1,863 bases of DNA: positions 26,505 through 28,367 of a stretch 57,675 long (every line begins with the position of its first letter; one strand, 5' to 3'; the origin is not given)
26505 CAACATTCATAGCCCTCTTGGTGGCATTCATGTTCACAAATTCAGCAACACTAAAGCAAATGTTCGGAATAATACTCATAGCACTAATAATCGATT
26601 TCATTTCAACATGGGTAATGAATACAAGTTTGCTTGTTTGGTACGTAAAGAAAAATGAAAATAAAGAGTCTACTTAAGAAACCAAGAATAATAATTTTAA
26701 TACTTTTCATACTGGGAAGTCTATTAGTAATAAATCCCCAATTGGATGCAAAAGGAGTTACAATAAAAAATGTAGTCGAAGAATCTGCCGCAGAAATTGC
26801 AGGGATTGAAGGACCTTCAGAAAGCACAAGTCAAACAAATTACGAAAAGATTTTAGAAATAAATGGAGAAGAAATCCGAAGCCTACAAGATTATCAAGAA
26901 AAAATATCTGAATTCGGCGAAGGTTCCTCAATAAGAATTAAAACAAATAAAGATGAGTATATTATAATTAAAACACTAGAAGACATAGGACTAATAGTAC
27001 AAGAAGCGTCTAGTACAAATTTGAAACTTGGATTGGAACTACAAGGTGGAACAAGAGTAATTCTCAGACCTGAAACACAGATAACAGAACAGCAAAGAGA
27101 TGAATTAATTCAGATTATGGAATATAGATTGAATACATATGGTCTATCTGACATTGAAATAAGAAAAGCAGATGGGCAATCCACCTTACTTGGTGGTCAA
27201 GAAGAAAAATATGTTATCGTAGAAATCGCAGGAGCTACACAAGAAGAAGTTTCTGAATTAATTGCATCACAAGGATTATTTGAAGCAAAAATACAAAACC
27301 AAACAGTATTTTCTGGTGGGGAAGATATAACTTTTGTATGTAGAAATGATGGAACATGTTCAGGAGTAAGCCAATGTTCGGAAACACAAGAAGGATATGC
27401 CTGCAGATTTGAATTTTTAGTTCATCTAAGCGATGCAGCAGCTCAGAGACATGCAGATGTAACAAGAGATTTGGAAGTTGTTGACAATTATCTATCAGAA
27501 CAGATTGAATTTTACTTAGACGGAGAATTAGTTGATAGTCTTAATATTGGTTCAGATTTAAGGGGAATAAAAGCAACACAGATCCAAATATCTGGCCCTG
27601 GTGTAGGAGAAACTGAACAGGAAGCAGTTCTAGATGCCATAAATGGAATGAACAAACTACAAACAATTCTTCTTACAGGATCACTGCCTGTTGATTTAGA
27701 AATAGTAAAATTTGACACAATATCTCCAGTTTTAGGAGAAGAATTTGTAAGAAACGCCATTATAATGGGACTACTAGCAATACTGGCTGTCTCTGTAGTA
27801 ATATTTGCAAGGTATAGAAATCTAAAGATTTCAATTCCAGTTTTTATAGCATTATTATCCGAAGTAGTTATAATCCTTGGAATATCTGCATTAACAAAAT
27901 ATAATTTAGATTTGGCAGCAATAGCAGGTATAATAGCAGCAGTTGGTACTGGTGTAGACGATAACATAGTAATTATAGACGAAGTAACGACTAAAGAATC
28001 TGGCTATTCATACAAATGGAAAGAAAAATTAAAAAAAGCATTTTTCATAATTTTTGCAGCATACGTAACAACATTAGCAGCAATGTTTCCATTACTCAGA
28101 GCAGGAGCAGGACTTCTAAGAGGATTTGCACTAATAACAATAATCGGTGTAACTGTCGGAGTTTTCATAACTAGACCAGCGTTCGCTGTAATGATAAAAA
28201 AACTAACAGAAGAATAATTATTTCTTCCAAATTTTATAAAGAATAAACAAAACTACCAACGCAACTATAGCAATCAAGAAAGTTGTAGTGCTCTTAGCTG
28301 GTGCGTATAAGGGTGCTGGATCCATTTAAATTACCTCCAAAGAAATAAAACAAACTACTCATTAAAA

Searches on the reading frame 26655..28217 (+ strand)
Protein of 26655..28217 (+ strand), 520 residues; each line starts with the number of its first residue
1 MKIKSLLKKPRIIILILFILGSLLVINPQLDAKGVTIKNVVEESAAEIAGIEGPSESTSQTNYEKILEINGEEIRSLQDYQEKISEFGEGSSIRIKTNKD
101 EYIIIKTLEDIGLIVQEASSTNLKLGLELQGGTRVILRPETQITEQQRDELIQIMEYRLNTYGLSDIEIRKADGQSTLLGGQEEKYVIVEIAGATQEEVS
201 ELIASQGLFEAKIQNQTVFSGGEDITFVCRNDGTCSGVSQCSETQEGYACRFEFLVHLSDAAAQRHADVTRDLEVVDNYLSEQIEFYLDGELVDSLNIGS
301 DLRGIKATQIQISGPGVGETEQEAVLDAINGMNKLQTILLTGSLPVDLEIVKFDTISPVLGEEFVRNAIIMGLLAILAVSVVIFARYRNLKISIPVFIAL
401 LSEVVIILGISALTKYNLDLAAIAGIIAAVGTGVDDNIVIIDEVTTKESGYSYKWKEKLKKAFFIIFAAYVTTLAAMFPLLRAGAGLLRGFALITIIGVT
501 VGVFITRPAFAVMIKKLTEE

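Call 5: search_protein_families(library=pfam, proteins=[window:26655-28217:+], max_evalue=0.001)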
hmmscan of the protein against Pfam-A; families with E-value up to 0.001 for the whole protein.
window:26655-28217:+ (520 aa): 3 families
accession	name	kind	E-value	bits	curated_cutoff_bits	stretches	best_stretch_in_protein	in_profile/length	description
PF02355.23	SecD_SecF_C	-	8.4e-20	71.4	20.5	1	347-504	12-173/189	Protein export membrane protein SecD/SecF, C-terminal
PF17820.7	PDZ_6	-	4.4e-05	23.6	27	0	65-95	21-50/54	PDZ domain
PF13180.12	PDZ_2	-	0.00055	20.6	27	0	27-99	6-69/80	PDZ domain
